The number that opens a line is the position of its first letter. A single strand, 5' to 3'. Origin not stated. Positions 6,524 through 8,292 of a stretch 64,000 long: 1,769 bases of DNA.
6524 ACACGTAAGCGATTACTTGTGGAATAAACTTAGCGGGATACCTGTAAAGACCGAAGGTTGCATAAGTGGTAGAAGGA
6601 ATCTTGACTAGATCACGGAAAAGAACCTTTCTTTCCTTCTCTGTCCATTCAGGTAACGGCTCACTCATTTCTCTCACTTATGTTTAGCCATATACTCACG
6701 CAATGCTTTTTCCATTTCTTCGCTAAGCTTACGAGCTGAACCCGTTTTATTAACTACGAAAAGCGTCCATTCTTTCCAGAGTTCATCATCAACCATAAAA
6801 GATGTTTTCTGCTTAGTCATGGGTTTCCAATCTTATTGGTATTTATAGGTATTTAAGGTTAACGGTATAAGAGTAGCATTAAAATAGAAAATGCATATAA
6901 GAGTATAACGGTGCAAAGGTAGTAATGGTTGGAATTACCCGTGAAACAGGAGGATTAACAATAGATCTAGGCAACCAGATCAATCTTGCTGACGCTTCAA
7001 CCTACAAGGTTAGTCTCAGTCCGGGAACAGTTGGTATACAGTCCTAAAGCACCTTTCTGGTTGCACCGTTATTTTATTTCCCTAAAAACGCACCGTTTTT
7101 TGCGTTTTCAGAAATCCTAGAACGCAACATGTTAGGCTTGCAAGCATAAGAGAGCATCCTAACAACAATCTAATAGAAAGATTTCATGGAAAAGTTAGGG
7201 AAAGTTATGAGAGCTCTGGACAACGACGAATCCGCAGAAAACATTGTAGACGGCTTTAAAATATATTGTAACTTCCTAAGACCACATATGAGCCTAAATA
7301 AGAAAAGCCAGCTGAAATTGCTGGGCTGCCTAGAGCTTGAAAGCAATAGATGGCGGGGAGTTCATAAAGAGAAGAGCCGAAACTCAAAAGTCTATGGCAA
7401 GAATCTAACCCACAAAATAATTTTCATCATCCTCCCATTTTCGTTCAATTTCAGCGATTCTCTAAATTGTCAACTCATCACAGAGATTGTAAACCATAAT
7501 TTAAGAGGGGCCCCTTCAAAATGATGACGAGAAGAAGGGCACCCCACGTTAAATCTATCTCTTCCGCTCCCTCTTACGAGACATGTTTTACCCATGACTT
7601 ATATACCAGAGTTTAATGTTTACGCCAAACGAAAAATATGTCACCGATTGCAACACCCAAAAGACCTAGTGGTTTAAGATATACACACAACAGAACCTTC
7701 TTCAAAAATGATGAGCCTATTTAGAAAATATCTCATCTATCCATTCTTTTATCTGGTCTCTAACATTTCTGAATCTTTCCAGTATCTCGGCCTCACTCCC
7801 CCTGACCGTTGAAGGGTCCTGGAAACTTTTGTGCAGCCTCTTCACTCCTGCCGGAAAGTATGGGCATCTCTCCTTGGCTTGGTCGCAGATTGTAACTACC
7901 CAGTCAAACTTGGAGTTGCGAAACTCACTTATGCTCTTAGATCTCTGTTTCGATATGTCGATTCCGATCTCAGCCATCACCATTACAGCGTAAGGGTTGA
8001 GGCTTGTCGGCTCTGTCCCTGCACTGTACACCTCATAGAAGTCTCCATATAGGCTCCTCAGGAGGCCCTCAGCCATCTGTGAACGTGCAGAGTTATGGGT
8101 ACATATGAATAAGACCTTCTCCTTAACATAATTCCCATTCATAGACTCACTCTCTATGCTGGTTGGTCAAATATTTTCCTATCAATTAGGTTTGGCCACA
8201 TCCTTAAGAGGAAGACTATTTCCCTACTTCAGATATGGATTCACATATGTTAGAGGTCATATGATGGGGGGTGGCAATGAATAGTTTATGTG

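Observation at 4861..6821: Compact restriction-modification-like cassette (RHH protein - amino-MTase - unknown 166-aa protein) beside a transposase remnant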

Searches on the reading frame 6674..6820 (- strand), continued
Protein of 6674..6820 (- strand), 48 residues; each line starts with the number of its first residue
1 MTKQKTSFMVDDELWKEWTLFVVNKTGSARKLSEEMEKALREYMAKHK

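Call 73: search_protein_families(library=pfam, proteins=[L118:520-1740:+, L121:1078-2262:+, L123:874-2010:+, L138:4154-5248:+, L150:4190-5281:+, L129:4288-5208:+, L154:4182-4937:+, L159:2060-2749:+, L160:2266-3006:+, L141:4150-4833:+], max_evalue=0.001)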
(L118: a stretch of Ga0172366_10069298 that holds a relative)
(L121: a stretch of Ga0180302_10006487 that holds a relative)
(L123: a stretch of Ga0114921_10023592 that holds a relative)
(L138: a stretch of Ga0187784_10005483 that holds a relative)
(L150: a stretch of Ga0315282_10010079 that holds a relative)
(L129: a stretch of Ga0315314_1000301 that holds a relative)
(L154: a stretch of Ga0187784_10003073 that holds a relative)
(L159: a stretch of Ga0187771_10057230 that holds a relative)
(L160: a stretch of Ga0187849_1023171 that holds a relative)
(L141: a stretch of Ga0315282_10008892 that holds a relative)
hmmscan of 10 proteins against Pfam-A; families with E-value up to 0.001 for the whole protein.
L118:520-1740:+ (406 aa): 8 families
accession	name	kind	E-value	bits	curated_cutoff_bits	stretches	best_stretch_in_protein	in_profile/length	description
PF02384.22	N6_Mtase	-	4.1e-21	76.1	20.4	1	27-255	15-257/311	N-6 DNA Methylase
PF07669.17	Eco57I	-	1.8e-18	67.7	25.3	1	116-210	70-171/171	Eco57I restriction-modification methylase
PF05175.20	MTS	-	5.6e-08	33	23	1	50-132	23-110/170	Methyltransferase small domain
PF13847.12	Methyltransf_31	-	3e-07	30.6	27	1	57-127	2-81/145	Methyltransferase domain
PF13649.12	Methyltransf_25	-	8.5e-07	30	27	1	62-147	1-90/97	Methyltransferase domain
PF20473.4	MmeI_Mtase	-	8.2e-05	22.3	27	0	47-76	8-37/259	MmeI, DNA-methyltransferase domain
PF08241.18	Methyltransf_11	-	0.00021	22.3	21.2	1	64-125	2-65/95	Methyltransferase domain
PF13489.12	Methyltransf_23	-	0.00026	21.2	27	1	44-108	7-61/164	Methyltransferase domain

L121:1078-2262:+ (394 aa): 1 family
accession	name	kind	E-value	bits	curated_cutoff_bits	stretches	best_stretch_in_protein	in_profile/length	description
PF01702.25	TGT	-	2.7e-07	30.4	26.3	1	115-367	113-352/357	Queuine tRNA-ribosyltransferase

L123:874-2010:+ (378 aa): 0 families

L138:4154-5248:+ (364 aa): 1 family
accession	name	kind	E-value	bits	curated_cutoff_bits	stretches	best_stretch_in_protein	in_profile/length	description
PF02661.23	Fic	-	4.8e-18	66.2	24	1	177-276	2-93/93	Fic/DOC family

L150:4190-5281:+ (363 aa): 1 family
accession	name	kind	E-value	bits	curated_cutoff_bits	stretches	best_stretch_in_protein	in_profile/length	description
PF13289.12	SIR2_2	-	1.9e-08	34.9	24.5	1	145-320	2-124/141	SIR2-like domain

L129:4288-5208:+ (306 aa): 0 families

L154:4182-4937:+ (251 aa): 0 families

L159:2060-2749:+ (229 aa): 1 family
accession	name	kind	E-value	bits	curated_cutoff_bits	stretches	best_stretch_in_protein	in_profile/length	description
PF04307.19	YdjM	-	1.2e-05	25.3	29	1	5-124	1-108/176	YdjM inner membrane protein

L160:2266-3006:+ (246 aa): 0 families

L141:4150-4833:+ (227 aa): 0 families

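Call 76: find_encoding_contigs(protein=P0241, flank=5000, max_places=4)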
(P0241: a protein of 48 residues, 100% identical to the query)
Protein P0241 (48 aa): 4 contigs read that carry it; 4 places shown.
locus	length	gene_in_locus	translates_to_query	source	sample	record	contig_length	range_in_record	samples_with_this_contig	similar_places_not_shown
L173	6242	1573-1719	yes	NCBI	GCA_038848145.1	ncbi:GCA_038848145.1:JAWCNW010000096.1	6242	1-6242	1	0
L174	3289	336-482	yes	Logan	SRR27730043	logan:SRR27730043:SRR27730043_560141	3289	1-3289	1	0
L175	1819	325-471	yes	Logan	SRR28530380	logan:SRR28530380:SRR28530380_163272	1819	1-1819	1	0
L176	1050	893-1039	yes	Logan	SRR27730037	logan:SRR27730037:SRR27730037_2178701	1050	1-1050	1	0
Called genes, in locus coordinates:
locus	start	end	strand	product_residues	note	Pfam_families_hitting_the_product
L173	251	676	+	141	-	PF01451:LMWPc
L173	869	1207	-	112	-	-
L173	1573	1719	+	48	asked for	-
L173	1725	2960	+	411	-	-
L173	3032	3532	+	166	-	-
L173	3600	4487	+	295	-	PF00005:ABC_tran, PF13304:AAA_21 (faint)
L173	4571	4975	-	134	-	PF02308:MgtC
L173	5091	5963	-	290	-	PF14257:DUF4349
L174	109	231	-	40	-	-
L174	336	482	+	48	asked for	-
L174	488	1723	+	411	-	-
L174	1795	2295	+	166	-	-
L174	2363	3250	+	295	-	PF00005:ABC_tran, PF13304:AAA_21 (faint)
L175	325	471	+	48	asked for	-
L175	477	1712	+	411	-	-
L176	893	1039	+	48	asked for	-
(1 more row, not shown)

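Call 86: search_protein_families(library=pfam, proteins=[L090:4132-4344:+], max_evalue=0.1)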
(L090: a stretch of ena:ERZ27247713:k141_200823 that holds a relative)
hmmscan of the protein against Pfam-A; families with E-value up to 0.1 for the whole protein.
L090:4132-4344:+ (70 aa): 0 families

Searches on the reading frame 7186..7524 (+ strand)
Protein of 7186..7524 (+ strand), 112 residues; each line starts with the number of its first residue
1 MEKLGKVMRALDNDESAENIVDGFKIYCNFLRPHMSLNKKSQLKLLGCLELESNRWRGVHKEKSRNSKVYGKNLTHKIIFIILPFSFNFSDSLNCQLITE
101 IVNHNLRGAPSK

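Call 4: search_protein_families(library=pfam, proteins=[window:7186-7524:+], max_evalue=1)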
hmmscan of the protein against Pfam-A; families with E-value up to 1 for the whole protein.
window:7186-7524:+ (112 aa): 4 families
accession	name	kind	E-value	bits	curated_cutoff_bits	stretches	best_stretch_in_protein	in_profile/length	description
PF23364.1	MAX_effector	-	0.18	12.2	27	1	46-66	10-30/61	MAX effector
PF25060.1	ARM_TT21_2nd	-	0.21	11.4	27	1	83-111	166-194/270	Tetratricopeptide repeat protein 21 second ARM domain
PF03502.19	Channel_Tsx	-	0.27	11.4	27.2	1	16-75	140-197/244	Nucleoside-specific channel-forming protein, Tsx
PF20210.4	Laa1_Sip1_HTR5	-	0.28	11.5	27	1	7-83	64-140/182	Laa1/Sip1/HEATR5 HEAT repeat region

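Call 5: search_protein_families(library=ncbifam, proteins=[window:7186-7524:+], max_evalue=1)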
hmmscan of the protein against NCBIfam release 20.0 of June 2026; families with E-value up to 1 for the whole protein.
window:7186-7524:+ (112 aa): 2 families
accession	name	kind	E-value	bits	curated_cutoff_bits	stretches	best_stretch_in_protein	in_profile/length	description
NF003619.0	PRK05261.1-4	subfamily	0.11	10.3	962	1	11-67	390-447/799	phosphoketolase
NF003621.0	PRK05261.1-6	subfamily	0.17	9.9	1295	1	11-65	387-442/801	phosphoketolase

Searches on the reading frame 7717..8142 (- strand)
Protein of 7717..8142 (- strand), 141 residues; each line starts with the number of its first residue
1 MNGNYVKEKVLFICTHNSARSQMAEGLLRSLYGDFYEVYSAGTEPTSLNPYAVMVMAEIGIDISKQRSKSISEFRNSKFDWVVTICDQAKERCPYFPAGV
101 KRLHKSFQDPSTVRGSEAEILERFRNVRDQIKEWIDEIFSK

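Call 4: search_protein_families(library=pfam, proteins=[window:7717-8142:-], max_evalue=1)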
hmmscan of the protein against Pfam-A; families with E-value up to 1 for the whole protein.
window:7717-8142:- (141 aa): 1 family
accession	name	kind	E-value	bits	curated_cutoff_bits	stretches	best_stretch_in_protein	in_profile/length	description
PF01451.26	LMWPc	-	1.9e-19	70.8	23.2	1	10-136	1-141/144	Low molecular weight phosphotyrosine protein phosphatase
